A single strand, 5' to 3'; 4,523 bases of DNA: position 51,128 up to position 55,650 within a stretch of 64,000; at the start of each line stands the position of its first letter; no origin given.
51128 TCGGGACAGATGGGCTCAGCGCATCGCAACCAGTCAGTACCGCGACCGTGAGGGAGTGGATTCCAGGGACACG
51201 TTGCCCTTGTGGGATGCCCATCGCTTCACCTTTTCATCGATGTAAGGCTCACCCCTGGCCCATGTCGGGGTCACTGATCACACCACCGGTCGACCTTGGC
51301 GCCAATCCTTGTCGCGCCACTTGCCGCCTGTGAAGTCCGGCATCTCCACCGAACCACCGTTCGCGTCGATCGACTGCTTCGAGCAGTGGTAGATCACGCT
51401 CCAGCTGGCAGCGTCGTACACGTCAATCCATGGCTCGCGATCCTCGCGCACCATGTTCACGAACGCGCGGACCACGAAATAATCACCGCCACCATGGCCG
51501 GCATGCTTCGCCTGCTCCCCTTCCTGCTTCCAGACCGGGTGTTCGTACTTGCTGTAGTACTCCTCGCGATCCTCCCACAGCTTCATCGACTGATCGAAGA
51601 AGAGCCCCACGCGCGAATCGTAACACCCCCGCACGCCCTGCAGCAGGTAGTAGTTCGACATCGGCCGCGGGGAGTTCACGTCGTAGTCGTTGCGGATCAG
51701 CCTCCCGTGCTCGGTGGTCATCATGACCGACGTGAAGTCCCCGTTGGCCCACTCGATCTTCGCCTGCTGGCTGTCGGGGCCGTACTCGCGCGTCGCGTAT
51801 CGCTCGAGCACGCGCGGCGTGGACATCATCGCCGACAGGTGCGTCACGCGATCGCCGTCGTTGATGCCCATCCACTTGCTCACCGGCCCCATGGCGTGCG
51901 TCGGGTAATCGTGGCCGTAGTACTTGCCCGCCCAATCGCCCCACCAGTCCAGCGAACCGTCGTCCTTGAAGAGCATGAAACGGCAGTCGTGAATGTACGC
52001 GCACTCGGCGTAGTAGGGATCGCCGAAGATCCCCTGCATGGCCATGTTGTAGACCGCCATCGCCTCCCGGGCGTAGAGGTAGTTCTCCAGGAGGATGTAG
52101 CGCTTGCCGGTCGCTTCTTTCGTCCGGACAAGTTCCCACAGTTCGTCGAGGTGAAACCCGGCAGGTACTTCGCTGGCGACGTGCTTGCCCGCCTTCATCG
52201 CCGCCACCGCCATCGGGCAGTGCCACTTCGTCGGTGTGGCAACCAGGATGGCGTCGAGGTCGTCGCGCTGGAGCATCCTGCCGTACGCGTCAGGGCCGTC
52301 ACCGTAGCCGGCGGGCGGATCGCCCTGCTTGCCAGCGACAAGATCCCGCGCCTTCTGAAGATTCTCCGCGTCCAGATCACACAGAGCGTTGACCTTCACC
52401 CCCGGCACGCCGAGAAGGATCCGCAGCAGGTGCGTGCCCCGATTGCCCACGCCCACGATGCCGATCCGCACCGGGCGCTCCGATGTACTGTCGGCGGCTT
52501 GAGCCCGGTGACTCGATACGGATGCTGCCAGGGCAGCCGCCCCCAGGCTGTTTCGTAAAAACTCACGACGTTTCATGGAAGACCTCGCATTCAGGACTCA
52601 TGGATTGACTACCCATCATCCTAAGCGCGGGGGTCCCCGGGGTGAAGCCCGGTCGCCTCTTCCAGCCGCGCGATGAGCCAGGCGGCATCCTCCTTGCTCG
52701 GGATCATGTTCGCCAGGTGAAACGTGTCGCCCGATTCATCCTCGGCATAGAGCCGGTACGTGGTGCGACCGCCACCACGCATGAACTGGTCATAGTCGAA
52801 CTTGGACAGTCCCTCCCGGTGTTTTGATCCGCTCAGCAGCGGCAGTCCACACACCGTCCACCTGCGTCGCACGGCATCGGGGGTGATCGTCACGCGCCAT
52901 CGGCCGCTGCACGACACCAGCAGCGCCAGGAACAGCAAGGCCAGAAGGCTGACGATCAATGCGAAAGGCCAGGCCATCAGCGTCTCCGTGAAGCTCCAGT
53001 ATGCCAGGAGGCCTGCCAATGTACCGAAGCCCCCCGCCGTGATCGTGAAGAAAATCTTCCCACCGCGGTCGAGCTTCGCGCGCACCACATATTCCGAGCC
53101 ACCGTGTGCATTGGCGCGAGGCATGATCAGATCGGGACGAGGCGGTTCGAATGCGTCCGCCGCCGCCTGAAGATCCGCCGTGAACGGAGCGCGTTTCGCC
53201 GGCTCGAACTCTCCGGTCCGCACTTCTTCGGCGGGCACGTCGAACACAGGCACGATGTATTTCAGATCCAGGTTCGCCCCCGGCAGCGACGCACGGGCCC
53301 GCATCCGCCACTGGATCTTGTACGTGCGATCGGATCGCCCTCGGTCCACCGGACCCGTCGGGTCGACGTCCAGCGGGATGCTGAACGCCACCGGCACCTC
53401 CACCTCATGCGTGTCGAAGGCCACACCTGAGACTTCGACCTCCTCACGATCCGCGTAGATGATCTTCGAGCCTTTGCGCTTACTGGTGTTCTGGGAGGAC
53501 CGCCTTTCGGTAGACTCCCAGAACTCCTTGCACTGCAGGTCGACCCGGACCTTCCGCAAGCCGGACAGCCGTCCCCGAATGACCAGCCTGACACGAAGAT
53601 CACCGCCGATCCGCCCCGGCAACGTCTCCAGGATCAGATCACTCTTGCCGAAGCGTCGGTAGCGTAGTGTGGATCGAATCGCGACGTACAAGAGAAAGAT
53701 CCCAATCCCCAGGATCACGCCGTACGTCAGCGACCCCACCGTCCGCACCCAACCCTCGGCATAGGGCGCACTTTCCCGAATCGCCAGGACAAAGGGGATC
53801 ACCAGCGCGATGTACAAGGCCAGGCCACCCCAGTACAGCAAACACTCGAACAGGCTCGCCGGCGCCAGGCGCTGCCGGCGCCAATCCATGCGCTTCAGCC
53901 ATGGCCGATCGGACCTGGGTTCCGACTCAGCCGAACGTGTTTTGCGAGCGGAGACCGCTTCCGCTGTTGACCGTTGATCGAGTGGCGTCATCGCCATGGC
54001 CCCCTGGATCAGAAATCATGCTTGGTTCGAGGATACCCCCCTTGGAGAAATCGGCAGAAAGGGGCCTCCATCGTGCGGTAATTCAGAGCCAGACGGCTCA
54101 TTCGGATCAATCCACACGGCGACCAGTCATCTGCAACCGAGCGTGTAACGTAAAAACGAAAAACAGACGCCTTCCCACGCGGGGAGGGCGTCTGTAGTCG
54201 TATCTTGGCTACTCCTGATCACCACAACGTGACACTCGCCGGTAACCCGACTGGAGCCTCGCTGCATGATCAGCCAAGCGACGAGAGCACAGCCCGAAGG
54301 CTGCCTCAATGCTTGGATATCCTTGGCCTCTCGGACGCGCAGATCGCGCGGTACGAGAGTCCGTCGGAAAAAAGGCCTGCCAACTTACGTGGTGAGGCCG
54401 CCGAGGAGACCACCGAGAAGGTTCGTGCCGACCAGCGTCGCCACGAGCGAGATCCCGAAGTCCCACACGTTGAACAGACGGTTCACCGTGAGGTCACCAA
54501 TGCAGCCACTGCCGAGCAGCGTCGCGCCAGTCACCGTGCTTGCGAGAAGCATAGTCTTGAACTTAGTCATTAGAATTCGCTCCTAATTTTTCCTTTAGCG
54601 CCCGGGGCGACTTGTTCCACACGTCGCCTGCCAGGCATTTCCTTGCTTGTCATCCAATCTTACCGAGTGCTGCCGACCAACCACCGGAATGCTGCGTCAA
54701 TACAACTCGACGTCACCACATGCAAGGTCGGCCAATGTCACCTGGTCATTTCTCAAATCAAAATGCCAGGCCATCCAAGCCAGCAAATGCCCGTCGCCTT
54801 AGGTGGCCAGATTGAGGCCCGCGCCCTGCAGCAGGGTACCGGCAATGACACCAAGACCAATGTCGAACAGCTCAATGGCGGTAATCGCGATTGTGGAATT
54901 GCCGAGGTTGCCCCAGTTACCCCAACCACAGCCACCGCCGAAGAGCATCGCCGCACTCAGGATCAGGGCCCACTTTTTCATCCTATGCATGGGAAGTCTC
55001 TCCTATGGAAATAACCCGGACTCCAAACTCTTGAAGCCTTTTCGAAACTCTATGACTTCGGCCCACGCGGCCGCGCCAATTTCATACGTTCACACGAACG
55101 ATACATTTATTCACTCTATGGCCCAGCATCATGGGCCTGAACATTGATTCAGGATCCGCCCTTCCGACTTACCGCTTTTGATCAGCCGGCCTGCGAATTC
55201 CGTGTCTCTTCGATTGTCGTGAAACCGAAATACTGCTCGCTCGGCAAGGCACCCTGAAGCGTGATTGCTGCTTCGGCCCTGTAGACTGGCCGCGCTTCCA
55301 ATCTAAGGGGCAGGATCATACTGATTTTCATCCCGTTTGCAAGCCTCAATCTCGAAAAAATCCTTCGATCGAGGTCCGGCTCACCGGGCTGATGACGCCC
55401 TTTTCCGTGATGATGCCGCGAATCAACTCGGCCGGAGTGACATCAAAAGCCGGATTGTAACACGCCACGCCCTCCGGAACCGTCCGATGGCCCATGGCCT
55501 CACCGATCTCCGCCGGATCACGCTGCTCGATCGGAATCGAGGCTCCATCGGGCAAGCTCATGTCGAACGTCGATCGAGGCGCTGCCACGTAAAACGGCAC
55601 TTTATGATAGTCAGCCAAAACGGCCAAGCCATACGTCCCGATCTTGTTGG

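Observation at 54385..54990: Two tandem paralogous about 60-aa glycine-rich secreted peptides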

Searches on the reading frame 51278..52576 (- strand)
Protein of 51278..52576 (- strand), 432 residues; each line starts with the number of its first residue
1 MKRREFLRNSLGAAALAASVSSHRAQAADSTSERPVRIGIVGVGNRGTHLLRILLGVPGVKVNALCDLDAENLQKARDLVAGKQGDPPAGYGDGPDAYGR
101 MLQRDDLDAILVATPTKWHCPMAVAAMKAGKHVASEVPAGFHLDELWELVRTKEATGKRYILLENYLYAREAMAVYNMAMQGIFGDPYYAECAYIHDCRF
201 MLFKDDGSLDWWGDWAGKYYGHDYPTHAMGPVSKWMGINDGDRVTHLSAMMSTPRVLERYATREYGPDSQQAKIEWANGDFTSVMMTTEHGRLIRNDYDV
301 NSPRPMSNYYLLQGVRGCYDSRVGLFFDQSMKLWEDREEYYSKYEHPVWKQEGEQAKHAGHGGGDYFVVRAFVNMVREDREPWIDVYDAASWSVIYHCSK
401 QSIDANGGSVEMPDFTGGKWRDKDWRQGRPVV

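Call 6: search_protein_families(library=pfam, proteins=[window:51278-52576:-], max_evalue=1)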
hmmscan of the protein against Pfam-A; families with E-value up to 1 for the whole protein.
window:51278-52576:- (432 aa): 2 families
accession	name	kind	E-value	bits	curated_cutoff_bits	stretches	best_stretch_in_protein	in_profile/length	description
PF21252.2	Glyco_hydro_109_C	-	6e-37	127.2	27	1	173-322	1-164/187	Glycosyl hydrolase 109, C-terminal domain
PF01408.29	GFO_IDH_MocA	-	1.1e-13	52.4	24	1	36-161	1-117/120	Oxidoreductase family, NAD-binding Rossmann fold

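Call 7: search_protein_families(library=ncbifam, proteins=[window:51278-52576:-], max_evalue=1)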
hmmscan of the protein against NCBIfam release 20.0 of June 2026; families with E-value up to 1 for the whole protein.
window:51278-52576:- (432 aa): 8 families
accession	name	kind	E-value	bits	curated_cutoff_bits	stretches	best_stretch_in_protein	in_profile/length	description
TIGR04380.1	myo_inos_iolG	equivalog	6.2e-14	51.6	355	1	36-186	2-144/330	inositol 2-dehydrogenase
NF040723.1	UDP-GlcNAcDh_Arch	equivalog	7.2e-10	38.9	450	1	36-157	1-111/302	UDP-N-acetylglucosamine 3-dehydrogenase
NF058561.1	BT_2158_fam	equivalog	2.3e-09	36.4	750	1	2-143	1-133/487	glycoside 3-dehydrogenase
NF008607.0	PRK11579.1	subfamily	8.3e-08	31.6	330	1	36-193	5-151/346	oxidoreductase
NF052479.1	LevoglcsnDh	equivalog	2.1e-07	30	650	1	90-167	57-134/386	levoglucosan dehydrogenase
NF052679.1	InsChiInosDhIolG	equivalog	4.9e-07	29.1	540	1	36-193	3-154/343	bifunctional inositol 2-dehydrogenase/D-chiro-inositol 1-dehydrogenase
NF058563.1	BT_2159_fam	equivalog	0.00045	19.4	650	1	36-183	1-134/350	disaccharide 3-dehydrogenase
NF041392.1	XylDh_Gfo6_Halo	equivalog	0.00054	18.9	350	1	29-157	10-133/350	D-xylose 1-dehydrogenase Gfo6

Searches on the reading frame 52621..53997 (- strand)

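Call 6: search_protein_families(library=pfam, proteins=[window:52621-53997:-], max_evalue=1)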
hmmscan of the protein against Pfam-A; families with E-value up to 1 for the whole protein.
window:52621-53997:- (458 aa): 1 family
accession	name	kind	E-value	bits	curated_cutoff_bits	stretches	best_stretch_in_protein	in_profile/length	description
PF09619.16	YscW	-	0.014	16.1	22.6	0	182-212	34-64/107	Type III secretion system lipoprotein chaperone (YscW)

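Call 7: search_protein_families(library=ncbifam, proteins=[window:52621-53997:-], max_evalue=1)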
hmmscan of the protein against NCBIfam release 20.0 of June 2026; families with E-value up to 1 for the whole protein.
window:52621-53997:- (458 aa): 0 families

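Call 112: search_protein_families(library=padloc, proteins=[window:52621-53997:-], max_evalue=1)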
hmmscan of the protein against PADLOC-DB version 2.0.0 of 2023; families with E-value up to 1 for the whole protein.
window:52621-53997:- (458 aa): 0 families

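Call 113: search_protein_families(library=phrogs, proteins=[window:52621-53997:-], max_evalue=1)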
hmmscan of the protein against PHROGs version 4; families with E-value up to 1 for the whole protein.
window:52621-53997:- (458 aa): 0 families

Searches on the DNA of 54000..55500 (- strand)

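Call 31: search_rna_families(source=window, start=54000, end=55500, threshold=evalue, max_evalue=10)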
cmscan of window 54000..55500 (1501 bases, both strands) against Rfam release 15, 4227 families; matches with E-value up to 10: 4.
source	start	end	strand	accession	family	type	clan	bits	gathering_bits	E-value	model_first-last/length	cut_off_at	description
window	54163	54195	-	RF00502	TCV_Pr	Cis-reg;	-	16.4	40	5.7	1-34/34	no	Turnip crinkle virus (TCV) core promoter hairpin (Pr)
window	55119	55197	-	RF01622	ceN22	Gene; snRNA; snoRNA; CD-box;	-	16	45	7.5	1-76/76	no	Nematode snoRNA ceN22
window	54165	54293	-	RF01670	P17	Gene; sRNA;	-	12.8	45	2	1-282/282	no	Pseudomonas sRNA P17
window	55317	55341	+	RF04317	aceE-II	Cis-reg;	-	10.4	100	7.7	146-170/190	no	aceE-II ncRNA motif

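Call 108: search_rna_families(sources=[L001, L003, L088, L092, L096, L099, L086], threshold=evalue, max_evalue=0.1)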
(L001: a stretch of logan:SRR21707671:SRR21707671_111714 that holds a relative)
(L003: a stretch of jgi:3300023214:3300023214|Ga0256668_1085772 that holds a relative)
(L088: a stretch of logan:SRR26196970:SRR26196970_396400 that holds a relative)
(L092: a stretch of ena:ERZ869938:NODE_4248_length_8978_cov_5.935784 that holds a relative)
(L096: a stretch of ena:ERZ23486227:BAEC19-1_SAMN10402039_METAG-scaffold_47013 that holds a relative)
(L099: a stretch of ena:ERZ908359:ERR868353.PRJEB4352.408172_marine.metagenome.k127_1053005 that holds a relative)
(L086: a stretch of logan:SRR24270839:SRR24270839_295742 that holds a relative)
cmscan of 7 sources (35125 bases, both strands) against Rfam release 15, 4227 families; matches with E-value up to 0.1: 3.
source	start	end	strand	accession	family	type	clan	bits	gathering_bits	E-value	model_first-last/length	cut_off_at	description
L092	5267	5353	+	RF00005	tRNA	Gene; tRNA;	CL00001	60.4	29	7.3e-11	1-71/71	no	tRNA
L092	5302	5353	-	RF04351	Plastid-psbl-rps4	Cis-reg;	-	40.1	68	2.9e-05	1-53/53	no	Plastid-psbl-rps4 3UTR RNA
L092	5257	5376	+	RF02223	sX4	Gene; sRNA;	-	26.6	70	0.08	1-167/167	no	Proteobacterial sRNA sX4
